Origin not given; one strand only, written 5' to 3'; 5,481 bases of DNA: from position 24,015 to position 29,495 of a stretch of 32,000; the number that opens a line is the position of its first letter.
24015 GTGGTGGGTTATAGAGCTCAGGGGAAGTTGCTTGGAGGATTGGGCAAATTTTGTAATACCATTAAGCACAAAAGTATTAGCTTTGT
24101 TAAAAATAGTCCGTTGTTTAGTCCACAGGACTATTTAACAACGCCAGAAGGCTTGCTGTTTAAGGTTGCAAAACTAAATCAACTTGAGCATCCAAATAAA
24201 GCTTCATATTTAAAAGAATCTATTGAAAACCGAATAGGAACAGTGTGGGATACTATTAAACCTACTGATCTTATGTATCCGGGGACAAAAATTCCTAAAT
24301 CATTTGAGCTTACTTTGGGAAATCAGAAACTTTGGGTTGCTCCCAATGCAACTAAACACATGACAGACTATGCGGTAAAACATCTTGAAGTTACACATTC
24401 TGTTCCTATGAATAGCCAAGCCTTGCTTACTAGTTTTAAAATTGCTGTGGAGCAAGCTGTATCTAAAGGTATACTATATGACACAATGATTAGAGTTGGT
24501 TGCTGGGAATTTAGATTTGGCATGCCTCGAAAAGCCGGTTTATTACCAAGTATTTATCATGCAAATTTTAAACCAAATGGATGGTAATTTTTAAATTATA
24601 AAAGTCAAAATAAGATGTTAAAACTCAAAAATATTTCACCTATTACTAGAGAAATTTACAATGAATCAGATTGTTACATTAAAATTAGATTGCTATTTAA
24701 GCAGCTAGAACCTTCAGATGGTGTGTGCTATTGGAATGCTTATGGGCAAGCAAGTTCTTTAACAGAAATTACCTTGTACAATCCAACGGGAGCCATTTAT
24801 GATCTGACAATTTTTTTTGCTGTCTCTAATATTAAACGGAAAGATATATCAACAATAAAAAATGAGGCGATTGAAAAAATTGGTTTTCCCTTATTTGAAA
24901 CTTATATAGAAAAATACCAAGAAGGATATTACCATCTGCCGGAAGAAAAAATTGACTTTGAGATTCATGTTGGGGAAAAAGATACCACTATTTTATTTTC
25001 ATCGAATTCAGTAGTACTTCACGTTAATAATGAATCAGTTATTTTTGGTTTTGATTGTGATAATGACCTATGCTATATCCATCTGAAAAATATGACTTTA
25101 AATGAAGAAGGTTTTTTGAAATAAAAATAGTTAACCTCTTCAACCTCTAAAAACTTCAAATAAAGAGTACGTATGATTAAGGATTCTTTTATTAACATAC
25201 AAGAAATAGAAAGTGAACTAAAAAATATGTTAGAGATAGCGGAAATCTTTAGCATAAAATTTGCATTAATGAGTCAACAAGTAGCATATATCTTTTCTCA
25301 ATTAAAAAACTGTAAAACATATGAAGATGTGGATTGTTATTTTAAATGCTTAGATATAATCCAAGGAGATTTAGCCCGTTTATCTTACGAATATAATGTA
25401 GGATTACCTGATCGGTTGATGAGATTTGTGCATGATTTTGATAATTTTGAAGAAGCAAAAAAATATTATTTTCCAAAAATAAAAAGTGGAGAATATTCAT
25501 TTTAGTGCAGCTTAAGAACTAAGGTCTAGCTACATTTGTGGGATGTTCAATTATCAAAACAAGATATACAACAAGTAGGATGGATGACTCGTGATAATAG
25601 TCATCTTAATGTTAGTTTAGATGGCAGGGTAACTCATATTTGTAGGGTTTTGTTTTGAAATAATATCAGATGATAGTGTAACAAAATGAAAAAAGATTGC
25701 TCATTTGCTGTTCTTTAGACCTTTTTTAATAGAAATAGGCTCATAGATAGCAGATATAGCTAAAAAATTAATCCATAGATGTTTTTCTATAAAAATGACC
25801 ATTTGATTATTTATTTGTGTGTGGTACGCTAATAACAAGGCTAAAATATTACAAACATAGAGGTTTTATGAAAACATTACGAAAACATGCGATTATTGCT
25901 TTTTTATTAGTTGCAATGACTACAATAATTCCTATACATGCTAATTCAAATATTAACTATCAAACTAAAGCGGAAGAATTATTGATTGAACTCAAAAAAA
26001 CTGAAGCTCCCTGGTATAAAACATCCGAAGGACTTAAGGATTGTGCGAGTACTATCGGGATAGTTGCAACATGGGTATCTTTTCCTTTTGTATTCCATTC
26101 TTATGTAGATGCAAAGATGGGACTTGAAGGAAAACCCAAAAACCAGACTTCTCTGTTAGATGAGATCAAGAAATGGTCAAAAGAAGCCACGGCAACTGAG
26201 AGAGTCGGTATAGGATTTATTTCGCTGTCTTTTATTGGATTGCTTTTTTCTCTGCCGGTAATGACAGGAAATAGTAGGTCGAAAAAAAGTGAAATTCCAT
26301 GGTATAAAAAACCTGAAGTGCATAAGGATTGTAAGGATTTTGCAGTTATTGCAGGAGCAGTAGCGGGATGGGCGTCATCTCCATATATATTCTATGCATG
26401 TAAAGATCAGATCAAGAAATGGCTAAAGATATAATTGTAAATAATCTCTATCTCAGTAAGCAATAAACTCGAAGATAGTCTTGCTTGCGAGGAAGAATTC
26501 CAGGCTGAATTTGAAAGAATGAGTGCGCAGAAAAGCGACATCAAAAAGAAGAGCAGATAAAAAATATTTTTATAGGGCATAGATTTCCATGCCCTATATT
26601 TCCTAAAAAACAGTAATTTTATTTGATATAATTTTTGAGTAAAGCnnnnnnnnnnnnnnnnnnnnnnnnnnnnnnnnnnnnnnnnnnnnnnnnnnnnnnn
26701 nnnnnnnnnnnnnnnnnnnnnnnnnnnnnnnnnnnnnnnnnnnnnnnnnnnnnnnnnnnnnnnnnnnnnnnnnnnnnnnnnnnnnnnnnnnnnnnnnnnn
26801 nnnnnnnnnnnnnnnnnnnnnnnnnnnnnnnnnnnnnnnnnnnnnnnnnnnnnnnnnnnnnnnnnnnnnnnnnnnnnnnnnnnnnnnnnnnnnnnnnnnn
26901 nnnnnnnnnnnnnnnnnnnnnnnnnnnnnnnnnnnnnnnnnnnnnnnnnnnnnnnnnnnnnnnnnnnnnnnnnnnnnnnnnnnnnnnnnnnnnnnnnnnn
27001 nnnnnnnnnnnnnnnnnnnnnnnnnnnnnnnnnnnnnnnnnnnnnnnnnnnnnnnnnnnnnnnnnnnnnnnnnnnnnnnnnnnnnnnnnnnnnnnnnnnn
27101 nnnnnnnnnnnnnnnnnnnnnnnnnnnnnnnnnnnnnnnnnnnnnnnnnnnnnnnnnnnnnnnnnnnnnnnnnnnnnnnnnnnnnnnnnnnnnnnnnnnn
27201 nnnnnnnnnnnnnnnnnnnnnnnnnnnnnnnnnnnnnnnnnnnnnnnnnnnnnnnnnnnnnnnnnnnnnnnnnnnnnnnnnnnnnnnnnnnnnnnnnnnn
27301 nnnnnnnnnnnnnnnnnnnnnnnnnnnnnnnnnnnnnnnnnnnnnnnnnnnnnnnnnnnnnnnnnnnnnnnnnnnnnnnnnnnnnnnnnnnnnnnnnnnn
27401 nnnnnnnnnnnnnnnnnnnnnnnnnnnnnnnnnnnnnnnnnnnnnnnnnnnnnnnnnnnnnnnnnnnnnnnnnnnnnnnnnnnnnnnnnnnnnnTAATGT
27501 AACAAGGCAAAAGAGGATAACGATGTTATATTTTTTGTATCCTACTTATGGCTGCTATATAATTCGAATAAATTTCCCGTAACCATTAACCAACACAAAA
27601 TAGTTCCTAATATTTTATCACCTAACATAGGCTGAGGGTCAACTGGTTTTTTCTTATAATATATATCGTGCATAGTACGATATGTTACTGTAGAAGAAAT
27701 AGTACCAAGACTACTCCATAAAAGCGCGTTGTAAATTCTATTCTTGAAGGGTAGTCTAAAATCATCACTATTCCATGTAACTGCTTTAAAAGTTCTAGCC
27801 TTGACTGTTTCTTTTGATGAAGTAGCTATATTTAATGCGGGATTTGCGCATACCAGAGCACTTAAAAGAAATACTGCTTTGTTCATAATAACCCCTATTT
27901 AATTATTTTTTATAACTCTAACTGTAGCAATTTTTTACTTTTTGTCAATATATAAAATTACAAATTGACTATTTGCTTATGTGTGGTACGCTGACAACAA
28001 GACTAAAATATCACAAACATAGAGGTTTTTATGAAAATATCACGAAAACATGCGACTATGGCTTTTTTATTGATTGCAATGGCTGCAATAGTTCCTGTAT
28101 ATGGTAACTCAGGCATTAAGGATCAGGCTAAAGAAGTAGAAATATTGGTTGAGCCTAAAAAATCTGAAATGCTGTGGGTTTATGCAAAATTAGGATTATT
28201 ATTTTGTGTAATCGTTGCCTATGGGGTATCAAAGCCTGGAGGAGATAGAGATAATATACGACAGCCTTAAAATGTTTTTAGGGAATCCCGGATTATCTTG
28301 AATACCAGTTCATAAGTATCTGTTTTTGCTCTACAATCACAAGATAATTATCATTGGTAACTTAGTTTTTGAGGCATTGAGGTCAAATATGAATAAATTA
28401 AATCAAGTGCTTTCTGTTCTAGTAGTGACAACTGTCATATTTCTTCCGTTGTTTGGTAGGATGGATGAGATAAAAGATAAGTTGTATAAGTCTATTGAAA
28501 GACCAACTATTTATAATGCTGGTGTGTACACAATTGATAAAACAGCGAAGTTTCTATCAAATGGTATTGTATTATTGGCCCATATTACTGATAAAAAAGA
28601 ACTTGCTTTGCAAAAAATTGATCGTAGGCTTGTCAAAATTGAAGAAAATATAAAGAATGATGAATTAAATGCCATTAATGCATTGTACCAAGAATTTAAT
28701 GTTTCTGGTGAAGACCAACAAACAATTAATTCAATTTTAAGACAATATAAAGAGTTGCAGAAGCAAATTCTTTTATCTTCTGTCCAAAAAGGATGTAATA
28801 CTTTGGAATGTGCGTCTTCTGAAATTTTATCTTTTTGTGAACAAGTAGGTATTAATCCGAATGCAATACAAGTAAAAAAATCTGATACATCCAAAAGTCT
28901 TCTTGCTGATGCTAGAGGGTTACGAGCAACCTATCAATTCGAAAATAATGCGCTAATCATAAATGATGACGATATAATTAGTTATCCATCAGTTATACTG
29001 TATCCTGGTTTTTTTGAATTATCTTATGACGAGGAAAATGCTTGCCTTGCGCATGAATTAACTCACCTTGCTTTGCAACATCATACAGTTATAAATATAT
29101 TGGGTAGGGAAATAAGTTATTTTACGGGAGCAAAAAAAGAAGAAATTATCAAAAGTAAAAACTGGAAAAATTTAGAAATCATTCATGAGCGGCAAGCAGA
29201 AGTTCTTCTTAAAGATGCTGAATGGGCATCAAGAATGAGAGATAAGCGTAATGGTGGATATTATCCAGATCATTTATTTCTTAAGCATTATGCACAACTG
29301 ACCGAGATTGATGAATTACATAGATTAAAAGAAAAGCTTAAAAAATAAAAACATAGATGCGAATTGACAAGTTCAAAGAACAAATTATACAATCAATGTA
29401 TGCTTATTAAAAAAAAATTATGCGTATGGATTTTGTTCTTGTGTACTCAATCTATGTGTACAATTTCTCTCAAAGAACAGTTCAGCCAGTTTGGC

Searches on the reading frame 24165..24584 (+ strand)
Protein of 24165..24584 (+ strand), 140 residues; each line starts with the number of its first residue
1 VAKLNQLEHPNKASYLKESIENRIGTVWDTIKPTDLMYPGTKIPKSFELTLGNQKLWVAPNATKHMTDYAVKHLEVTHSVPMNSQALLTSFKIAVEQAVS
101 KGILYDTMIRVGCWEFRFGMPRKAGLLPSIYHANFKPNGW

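Call 19: search_protein_families(library=ncbifam, max_evalue=1, proteins=[window:24165-24584:+])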
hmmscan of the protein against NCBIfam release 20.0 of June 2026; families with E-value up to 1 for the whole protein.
window:24165-24584:+ (140 aa): 0 families

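Call 22: search_solved_structures(query=window:24165-24584:+, max_evalue=10)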
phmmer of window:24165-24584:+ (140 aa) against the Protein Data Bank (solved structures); distinct sequences matched with E-value up to 10: 1.
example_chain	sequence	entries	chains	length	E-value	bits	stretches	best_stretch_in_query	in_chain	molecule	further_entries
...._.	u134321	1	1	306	5.6e-24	88.2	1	23-136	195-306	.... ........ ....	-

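Call 24: search_solved_structures(query=window:24165-24584:+, max_evalue=10, show_alignments=1)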
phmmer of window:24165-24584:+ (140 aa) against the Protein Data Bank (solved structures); distinct sequences matched with E-value up to 10: 1.
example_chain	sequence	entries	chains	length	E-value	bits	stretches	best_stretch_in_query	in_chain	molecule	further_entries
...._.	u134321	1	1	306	5.6e-24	88.2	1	23-136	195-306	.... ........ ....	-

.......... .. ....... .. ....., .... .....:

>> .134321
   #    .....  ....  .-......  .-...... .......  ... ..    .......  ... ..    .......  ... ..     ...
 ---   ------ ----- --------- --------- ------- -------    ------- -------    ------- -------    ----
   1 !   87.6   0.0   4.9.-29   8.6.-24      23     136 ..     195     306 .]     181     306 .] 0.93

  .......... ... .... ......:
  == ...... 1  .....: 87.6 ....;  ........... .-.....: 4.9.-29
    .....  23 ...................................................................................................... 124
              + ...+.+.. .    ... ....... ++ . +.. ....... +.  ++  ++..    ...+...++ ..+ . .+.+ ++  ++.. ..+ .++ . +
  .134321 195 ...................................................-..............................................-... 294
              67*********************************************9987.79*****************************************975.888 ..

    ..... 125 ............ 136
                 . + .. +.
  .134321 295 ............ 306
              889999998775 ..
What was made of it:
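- On CDI (CdiB/CdiA/CdiI): CT2 against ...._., E 5.6e-24 (call 24).
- Closest known: CdiA-CT/CdiI. Same: CT2 is about 50% identical to the tRNase domain, and both proposed catalytic histidines are kept (call 24).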

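Call 41: search_protein_families(library=pfam, max_evalue=0.1, proteins=[window:24165-24584:+])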
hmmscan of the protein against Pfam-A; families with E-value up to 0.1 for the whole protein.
seq(140 aa): 0 families

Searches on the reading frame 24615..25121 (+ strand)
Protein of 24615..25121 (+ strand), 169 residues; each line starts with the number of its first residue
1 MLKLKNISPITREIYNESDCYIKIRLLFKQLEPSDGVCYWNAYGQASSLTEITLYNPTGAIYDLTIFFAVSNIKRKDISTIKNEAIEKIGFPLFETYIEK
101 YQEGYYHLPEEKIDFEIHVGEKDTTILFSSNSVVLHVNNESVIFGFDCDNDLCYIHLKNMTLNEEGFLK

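Call 4: search_protein_families(library=pfam, max_evalue=1, proteins=[window:24615-25121:+])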
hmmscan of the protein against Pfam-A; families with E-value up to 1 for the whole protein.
window:24615-25121:+ (169 aa): 0 families

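Call 19: search_protein_families(library=ncbifam, max_evalue=1, proteins=[window:24615-25121:+])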
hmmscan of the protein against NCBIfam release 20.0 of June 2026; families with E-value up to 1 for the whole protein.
window:24615-25121:+ (169 aa): 0 families

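Call 25: search_solved_structures(query=window:24615-25121:+, max_evalue=10, show_alignments=2)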
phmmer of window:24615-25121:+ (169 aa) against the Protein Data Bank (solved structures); distinct sequences matched with E-value up to 10: 50.
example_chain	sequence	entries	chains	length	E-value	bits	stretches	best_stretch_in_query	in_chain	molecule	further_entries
2bmv_A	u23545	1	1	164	0.26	14.2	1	45-121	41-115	FLAVODOXIN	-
2w5u_A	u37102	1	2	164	0.26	14.2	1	45-113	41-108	Flavodoxin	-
9d3n_A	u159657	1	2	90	0.3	14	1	108-163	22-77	Histone H3.2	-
9mu5_a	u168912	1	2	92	0.32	13.9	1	108-163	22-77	Histone H3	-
9d3t_A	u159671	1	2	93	0.33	13.8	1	108-163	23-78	Histone H3.2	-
1hio_C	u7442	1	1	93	0.34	13.8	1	108-163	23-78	HISTONE H3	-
8vo0_I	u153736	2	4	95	0.35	13.8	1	108-163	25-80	Histone H3.2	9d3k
9d3q_A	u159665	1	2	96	0.36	13.7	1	108-163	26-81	Histone H3.2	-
9d3r_A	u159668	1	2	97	0.37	13.7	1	108-163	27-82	Histone H3.2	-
8ol1_A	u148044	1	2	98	0.38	13.7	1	108-163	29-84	Histone H3.2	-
5wcu_A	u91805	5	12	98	0.38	13.7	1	108-163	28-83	Histone H3 | Histone H3.2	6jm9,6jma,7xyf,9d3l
4x23_A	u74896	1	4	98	0.38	13.6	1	108-163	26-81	Histone H3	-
9d3m_A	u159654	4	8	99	0.39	13.6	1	108-163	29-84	Histone H3.2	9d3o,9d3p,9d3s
9mu4_a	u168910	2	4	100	0.4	13.6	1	108-163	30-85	Histone H3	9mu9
5bo0_A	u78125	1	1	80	0.42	13.5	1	109-163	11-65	Histone H3.2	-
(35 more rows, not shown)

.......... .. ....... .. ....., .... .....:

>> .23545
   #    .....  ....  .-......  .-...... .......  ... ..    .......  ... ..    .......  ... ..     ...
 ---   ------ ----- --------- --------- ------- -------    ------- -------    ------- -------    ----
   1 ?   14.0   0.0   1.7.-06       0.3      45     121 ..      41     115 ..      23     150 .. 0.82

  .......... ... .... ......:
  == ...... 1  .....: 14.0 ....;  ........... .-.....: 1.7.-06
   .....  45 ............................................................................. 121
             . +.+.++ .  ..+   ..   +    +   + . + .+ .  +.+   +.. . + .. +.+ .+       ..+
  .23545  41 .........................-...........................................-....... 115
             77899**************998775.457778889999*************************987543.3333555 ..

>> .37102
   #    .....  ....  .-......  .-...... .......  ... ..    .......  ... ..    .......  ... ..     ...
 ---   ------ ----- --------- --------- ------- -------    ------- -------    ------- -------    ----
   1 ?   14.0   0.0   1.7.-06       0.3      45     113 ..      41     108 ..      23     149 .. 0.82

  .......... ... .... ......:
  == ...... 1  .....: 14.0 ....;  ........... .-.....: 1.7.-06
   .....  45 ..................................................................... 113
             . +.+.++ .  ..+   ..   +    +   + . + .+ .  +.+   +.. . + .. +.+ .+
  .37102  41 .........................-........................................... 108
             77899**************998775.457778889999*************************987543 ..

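Call 61: find_homologous_proteins(query=window:24615-25121:+)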
Query window:24615-25121:+ (169 aa): 33 proteins with E <= 0.001 among 57 candidates.
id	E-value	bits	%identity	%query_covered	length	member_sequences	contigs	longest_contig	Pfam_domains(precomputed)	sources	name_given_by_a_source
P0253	4.5e-109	379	100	100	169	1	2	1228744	-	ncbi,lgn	-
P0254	1.7e-77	277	70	100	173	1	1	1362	-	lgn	-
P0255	1.8e-68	247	64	100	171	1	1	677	-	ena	-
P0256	9.4e-67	242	64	100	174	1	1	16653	-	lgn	-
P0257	9.7e-62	225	61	100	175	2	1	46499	-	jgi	jgi:hypothetical protein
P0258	9.8e-61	222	57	100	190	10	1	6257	-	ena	-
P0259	2.9e-60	221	62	100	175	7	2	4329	-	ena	-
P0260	3.4e-60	220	59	100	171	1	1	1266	-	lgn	-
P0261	1.2e-59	219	61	100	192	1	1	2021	-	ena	-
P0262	1.4e-59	219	58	100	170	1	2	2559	-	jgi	jgi:hypothetical protein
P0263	2.3e-59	218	57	99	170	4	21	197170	-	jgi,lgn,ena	-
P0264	5.0e-59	217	62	99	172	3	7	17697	-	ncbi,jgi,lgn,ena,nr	ncbi:MAG TPA: hypothetical protein VJ201_07720 [Candidatus Babeliales bacterium]|nr:hypothetical pro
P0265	9.1e-59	216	57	100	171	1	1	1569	-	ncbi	-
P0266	1.8e-58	215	58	99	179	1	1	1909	-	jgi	jgi:hypothetical protein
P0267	2.1e-58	215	60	100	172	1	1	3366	-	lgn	-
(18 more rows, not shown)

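Call 65: search_protein_families(library=phrogs, max_evalue=0.01, proteins=[window:24615-25121:+])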
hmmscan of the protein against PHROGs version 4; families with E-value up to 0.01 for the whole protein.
window:24615-25121:+ (169 aa): 0 families

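Call 68: predict_structure(alignment_id=A3)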
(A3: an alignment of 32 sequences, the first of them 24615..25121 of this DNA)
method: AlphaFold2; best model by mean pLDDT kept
length: 169 residues; sequences in the alignment: 32
mean_pLDDT: 45.3   pTM: 0.39
mean pLDDT of the five models: 45.3, 44.4, 38.2, 36.0, 33.8
residues with pLDDT >= 90: 0; 70-90: 31; 50-70: 25; < 50: 113
segments of 3 or more residues with pLDDT < 50: 1-112
pLDDT, mean of each block of 10 residues (from residue 1): 28 29 32 36 32 36 34 32 40 32 36 62 75 65 69 73 63
secondary structure, 60 per line:
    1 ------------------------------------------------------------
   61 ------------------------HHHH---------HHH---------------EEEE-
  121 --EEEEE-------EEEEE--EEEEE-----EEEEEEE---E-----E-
elements in order: H85-88 E116-119 E123-127 E135-139 E142-146 E152-158
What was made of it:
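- The imm2-CdiI link is weak (E 7.5e-4), and the imm2 model was too poor (pLDDT 45) for a fold test (call 68).
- Tried and rejected: The model was too poor (pLDDT 45) to compare with CdiI(EC869) (call 68).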

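Call 69: search_solved_structures(query=A3, max_evalue=10, show_alignments=1)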
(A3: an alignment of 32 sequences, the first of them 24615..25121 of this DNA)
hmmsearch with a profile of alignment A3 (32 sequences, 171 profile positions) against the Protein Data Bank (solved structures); distinct sequences matched with E-value up to 10: 2.
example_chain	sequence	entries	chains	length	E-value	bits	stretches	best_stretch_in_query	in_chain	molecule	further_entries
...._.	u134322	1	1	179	0.00075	22.5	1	7-160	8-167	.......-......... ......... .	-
6ks5_A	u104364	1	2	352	0.28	14.2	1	59-117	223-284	Type IV secretion protein Dot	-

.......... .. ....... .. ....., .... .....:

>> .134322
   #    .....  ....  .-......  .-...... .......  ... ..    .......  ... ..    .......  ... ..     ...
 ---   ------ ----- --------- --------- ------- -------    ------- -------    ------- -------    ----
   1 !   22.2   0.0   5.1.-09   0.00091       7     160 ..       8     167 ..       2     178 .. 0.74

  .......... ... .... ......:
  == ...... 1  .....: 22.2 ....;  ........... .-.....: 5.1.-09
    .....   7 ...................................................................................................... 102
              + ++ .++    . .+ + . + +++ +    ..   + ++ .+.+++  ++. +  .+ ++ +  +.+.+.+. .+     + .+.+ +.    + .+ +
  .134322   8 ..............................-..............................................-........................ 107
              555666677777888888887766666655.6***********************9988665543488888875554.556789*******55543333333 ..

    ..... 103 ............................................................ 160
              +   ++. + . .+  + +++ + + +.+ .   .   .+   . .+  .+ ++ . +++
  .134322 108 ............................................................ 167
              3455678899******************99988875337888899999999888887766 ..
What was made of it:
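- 24615..25124 (+): imm2: 169-aa cognate immunity candidate for CT2, distantly related to CdiI(EC869). The family profile hits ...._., '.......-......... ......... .', at E 7.5e-4 over nearly its full length (call 69).
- On CDI (CdiB/CdiA/CdiI): The imm2 profile against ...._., E 7.5e-4 (call 69).
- Closest known: CdiA-CT/CdiI. Same: The imm2 family profile finds the cognate CdiI as its best PDB hit (call 69).
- The imm2 profile hits the cognate CdiI in the same PDB entry (call 69).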

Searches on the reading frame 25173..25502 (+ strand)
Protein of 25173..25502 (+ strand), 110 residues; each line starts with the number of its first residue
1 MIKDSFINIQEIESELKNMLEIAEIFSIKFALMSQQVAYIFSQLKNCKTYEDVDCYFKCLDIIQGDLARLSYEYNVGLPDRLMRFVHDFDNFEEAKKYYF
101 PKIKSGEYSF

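Call 4: search_protein_families(library=pfam, max_evalue=1, proteins=[window:25173-25502:+])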
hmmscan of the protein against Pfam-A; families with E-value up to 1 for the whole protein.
window:25173-25502:+ (110 aa): 0 families

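Call 19: search_protein_families(library=ncbifam, max_evalue=1, proteins=[window:25173-25502:+])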
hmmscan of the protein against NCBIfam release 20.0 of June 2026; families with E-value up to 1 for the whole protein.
window:25173-25502:+ (110 aa): 0 families

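Call 27: search_solved_structures(query=window:25173-25502:+, max_evalue=10)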
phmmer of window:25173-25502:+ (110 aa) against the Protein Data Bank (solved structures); distinct sequences matched with E-value up to 10: 0.
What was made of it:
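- Closest known: CdiA-CT/CdiI. Different: The 110-aa ORF itself gave no PDB or Pfam hit in the local searches (calls 4, 27).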

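Call 65: search_protein_families(library=phrogs, max_evalue=0.01, proteins=[window:25173-25502:+])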
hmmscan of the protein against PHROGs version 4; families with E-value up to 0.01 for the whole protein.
window:25173-25502:+ (110 aa): 0 families

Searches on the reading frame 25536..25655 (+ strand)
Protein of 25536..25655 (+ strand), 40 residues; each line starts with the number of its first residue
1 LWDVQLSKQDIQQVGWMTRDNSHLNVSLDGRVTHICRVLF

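Call 4: search_protein_families(library=pfam, max_evalue=1, proteins=[window:25536-25655:+])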
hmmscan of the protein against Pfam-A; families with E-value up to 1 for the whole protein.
window:25536-25655:+ (40 aa): 1 family
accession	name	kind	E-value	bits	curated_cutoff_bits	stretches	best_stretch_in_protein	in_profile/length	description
PF15524.11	Ntox17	-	1.2e-08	35.5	25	1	2-34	65-98/98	Novel toxin 17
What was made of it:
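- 25538..25638 (+): Orphan 3' fragment of the Ntox17 tip (the last ~33 codons), with no immunity gene after it. Pfam Ntox17 profile positions 65-98, E 1.2e-8 (call 4).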

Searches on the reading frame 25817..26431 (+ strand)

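Call 4: search_protein_families(library=pfam, max_evalue=1, proteins=[window:25817-26431:+])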
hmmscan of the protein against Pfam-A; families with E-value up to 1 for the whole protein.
window:25817-26431:+ (205 aa): 1 family
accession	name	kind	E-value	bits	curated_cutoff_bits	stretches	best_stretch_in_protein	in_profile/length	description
PF05449.16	Phage_holin_3_7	-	0.16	12.4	25.4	1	3-57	7-60/80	Putative 3TM holin, Phage_holin_3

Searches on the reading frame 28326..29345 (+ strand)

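Call 17: search_protein_families(library=pfam, max_evalue=0.01, proteins=[window:28326-29345:+])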
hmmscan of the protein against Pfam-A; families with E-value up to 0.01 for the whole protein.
window:28326-29345:+ (340 aa): 3 families
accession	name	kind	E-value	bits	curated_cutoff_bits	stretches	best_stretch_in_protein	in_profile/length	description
PF01335.27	DED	-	0.0011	19.6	35.9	1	101-152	4-54/82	Death effector domain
PF18688.6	DUF5638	-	0.0024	18.7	39.8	1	105-173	25-90/104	Family of unknown function (DUF5638)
PF25278.1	DUF7872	-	0.0063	16.5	26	0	162-211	109-157/224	Domain of unknown function (DUF7872)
